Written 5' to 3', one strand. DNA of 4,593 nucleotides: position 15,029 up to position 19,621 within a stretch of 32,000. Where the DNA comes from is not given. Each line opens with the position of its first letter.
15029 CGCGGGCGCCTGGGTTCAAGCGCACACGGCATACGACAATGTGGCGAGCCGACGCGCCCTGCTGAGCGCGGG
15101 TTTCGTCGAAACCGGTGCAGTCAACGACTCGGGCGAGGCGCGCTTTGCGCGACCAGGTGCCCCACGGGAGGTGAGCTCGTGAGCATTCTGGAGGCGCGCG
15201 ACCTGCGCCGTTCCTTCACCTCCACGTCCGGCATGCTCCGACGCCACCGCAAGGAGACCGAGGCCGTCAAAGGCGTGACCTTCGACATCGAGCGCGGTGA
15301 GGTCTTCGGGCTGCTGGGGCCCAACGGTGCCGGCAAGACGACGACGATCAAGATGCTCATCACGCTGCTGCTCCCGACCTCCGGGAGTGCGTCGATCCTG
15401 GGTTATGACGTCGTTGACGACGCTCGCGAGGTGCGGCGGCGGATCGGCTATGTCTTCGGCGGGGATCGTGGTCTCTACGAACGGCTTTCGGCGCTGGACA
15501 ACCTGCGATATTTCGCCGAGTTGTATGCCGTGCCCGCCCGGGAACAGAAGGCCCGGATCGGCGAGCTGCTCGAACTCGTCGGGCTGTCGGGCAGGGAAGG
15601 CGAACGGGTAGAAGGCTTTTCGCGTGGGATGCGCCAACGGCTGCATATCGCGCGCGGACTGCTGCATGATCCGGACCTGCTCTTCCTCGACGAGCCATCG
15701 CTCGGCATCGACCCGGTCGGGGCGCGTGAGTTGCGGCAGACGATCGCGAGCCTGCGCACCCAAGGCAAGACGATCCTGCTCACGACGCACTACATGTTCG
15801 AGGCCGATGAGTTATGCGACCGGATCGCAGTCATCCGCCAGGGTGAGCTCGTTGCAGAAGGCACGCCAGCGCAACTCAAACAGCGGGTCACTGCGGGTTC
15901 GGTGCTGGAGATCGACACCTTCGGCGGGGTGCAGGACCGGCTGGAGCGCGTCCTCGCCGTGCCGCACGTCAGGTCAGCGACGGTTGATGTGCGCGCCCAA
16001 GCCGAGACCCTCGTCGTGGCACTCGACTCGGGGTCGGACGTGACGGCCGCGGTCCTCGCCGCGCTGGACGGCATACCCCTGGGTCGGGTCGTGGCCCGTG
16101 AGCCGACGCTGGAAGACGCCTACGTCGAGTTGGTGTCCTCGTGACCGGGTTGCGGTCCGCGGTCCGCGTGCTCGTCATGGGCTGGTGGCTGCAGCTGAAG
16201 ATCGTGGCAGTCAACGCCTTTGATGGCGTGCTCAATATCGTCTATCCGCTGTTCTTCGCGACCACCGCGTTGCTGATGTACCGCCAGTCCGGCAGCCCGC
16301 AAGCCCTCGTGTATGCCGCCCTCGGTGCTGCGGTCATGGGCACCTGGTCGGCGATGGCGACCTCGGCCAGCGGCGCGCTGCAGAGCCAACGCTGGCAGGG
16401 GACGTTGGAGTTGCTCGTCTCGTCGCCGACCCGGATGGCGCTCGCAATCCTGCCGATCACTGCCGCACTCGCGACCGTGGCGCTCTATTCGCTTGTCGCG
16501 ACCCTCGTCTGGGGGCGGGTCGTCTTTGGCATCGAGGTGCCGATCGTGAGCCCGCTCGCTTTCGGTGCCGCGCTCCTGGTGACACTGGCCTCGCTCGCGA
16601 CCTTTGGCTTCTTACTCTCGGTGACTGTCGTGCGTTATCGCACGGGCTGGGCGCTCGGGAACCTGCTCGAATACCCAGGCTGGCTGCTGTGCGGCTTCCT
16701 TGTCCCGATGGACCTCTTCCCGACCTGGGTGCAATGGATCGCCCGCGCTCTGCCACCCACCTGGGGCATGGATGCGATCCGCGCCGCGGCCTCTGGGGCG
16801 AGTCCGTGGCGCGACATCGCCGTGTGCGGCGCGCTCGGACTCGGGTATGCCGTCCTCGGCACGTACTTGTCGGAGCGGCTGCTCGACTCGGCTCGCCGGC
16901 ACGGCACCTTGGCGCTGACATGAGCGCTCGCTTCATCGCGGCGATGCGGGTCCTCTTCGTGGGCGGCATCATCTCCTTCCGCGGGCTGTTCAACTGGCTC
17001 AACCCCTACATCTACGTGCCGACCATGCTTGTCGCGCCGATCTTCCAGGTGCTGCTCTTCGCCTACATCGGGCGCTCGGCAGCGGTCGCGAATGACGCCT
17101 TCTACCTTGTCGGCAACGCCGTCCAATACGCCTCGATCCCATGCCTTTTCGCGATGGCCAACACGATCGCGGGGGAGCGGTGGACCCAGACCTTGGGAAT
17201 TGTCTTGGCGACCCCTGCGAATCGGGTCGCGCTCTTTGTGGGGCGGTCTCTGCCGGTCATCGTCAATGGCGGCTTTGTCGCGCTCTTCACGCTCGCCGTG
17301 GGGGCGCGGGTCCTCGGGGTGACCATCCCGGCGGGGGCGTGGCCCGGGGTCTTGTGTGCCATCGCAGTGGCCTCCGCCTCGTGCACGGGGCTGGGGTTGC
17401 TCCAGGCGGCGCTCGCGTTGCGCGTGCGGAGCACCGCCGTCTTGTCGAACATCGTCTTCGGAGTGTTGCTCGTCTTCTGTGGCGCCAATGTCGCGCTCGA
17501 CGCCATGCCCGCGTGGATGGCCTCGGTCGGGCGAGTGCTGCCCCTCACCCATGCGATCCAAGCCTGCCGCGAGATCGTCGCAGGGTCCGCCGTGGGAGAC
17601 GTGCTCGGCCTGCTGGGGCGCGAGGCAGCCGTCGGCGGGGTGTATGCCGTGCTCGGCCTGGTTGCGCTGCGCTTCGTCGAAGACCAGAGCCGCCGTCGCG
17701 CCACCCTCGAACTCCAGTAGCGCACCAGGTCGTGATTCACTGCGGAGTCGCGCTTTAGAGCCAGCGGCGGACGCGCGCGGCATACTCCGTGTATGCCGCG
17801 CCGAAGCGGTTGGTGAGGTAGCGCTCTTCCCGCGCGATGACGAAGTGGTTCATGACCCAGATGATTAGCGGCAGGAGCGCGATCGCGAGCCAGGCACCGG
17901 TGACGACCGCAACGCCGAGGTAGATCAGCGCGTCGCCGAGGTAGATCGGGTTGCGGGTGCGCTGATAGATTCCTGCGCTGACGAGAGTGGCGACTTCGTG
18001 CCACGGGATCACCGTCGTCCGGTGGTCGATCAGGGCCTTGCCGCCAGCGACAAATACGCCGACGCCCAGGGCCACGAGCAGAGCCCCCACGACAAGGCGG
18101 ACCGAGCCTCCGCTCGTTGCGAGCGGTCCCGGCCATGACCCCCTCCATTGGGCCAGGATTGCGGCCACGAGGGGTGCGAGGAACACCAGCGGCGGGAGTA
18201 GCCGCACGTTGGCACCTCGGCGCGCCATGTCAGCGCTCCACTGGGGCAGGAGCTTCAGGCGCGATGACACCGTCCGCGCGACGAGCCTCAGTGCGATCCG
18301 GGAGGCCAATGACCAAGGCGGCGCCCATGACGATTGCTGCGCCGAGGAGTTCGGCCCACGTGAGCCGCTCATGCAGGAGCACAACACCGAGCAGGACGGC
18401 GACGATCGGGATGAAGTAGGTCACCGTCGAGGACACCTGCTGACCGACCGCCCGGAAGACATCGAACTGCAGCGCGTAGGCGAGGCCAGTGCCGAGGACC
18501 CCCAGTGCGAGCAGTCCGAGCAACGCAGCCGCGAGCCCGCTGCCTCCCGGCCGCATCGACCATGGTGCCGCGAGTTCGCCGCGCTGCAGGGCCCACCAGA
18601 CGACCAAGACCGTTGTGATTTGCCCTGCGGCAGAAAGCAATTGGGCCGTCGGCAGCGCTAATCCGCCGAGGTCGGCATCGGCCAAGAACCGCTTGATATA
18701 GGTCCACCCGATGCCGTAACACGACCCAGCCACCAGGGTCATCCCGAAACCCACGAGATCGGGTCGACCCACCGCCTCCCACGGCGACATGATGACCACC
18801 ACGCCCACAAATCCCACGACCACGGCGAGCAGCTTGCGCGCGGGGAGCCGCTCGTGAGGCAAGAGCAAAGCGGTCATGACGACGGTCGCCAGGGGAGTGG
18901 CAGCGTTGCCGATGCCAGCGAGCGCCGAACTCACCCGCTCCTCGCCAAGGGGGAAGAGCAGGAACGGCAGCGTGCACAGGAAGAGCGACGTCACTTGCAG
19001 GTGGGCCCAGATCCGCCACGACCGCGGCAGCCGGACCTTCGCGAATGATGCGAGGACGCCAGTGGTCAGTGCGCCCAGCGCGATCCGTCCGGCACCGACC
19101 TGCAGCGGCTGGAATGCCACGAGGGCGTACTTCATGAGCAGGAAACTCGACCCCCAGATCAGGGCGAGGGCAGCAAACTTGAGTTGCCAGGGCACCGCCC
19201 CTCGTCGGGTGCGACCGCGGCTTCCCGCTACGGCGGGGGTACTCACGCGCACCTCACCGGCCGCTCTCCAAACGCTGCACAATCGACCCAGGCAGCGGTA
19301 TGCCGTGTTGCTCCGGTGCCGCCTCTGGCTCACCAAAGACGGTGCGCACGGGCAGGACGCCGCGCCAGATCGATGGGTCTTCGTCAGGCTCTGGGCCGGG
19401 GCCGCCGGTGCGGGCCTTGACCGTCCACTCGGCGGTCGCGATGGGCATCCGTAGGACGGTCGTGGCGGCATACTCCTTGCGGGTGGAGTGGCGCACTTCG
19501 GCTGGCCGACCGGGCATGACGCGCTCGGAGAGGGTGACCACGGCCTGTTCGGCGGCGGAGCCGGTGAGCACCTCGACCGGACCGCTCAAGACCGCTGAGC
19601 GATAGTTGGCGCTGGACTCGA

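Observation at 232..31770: Hyper-abundant non-palindromic octamer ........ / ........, at least 51 copies in 32 kb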

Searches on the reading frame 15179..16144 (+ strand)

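Call 8: search_protein_families(library=pfam, proteins=[window:15179-16144:+], max_evalue=0.001)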
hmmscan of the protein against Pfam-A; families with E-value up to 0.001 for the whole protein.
window:15179-16144:+ (321 aa): 5 families
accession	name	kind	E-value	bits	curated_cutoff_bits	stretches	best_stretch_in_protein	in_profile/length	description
PF00005.33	ABC_tran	-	2.2e-30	106.5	25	1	31-174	2-136/137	ABC transporter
PF13304.12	AAA_21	-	6.6e-09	36.7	27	1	130-204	221-298/304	AAA domain, putative AbiEii toxin, Type IV TA system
PF13732.12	DrrA1-3_C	-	0.00019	22.5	27.4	1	228-319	1-81/81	ATP-binding protein DrrA1-3-like, C-terminal domain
PF13555.12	AAA_29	-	0.00039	20.5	27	1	31-68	13-50/61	P-loop containing region of AAA domain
PF04310.18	MukB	-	0.00078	19.7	23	0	34-131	21-105/226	MukB N-terminal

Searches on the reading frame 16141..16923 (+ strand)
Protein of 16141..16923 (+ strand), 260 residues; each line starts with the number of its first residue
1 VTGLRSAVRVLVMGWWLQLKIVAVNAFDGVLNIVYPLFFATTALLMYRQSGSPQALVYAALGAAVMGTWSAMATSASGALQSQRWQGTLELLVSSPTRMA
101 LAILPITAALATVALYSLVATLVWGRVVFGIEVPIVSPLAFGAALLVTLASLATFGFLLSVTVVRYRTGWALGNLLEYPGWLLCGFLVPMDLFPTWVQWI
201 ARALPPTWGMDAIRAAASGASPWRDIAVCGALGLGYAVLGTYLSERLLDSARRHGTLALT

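Call 8: search_protein_families(library=pfam, proteins=[window:16141-16923:+], max_evalue=0.001)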
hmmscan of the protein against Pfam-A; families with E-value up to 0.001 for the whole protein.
window:16141-16923:+ (260 aa): 2 families
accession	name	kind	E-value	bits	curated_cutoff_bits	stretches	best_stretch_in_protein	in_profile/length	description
PF01061.29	ABC2_membrane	-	1.8e-12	47.7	26.9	1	24-216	16-209/211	ABC-2 type transporter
PF12698.13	ABC2_membrane_3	-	3.5e-10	39.9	31.6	1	53-239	157-341/347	ABC-2 family transporter protein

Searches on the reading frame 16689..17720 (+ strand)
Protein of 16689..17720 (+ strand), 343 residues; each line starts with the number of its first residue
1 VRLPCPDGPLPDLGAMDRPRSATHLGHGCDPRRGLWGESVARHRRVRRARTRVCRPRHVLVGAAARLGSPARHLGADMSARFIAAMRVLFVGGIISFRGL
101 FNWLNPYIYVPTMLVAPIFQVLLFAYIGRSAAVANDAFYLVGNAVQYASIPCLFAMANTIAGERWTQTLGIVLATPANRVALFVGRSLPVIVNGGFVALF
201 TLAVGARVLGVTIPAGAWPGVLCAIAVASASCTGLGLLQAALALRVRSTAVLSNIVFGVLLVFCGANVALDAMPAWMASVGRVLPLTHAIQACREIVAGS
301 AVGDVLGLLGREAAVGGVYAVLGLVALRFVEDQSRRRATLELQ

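Call 8: search_protein_families(library=pfam, proteins=[window:16689-17720:+], max_evalue=0.001)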
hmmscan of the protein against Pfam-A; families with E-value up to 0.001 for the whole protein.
window:16689-17720:+ (343 aa): 2 families
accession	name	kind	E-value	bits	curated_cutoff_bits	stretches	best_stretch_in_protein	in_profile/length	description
PF01061.29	ABC2_membrane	-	1.1e-11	45.1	26.9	1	103-296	15-209/211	ABC-2 type transporter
PF12698.13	ABC2_membrane_3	-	1.5e-10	41.2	31.6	1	147-324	171-346/347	ABC-2 family transporter protein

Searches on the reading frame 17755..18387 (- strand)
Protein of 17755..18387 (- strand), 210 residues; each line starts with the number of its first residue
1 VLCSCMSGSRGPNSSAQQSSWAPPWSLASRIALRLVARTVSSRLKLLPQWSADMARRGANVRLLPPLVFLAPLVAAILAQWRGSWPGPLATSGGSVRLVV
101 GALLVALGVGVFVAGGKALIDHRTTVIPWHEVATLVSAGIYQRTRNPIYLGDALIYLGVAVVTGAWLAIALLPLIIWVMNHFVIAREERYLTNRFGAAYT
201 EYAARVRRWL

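Call 9: search_protein_families(library=pfam, proteins=[window:17755-18387:-], max_evalue=0.001)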
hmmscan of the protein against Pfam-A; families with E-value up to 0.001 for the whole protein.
window:17755-18387:- (210 aa): 3 families
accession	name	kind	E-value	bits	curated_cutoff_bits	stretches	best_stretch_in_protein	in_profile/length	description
PF04191.18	PEMT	-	1.5e-14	54.7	25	1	96-197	1-104/105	Phospholipid methyltransferase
PF04140.19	ICMT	-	0.00029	21.6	24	1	125-192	25-94/95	Isoprenylcysteine carboxyl methyltransferase (ICMT) family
PF06966.17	DUF1295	-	0.00081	19.4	20.4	0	100-205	123-234/235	Protein of unknown function (DUF1295)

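Call 65: search_protein_families(library=ncbifam, proteins=[window:17755-18387:-], max_evalue=0.001)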
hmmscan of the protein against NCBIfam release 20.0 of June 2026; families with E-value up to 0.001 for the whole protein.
window:17755-18387:- (210 aa): 3 families
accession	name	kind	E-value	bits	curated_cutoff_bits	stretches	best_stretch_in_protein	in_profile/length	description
NF040696.1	isopcys_mtase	equivalog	4.1e-12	46.4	160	1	85-208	62-185/190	protein-S-isoprenylcysteine O-methyltransferase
TIGR04571.1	LmtA_Leptospira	exception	3.5e-09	36.8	325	1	130-206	82-159/252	lipid A Kdo2 1-phosphate O-methyltransferase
NF045656.1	MeththiolMtaseMddA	equivalog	0.00042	19.7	270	1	138-206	168-233/238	methanethiol S-methyltransferase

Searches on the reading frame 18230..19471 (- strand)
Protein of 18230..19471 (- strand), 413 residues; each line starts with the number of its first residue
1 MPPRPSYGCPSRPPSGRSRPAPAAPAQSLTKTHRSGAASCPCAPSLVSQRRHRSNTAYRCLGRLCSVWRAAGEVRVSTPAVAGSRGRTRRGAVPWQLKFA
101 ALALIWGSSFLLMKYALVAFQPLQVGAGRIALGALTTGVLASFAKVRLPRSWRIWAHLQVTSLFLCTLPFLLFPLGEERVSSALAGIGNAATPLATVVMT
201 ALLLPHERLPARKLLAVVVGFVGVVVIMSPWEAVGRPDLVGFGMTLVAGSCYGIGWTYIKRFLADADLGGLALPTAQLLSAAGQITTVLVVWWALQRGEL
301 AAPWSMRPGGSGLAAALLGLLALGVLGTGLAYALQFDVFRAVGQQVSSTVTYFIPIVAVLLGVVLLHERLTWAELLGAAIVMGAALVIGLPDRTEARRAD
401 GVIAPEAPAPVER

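Call 9: search_protein_families(library=pfam, proteins=[window:18230-19471:-], max_evalue=0.001)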
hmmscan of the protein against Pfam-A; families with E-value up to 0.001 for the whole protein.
window:18230-19471:- (413 aa): 1 family
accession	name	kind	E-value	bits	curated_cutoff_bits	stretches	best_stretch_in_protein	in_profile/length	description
PF00892.27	EamA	-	1e-27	97.5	28.2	2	97-228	5-134/135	EamA-like transporter family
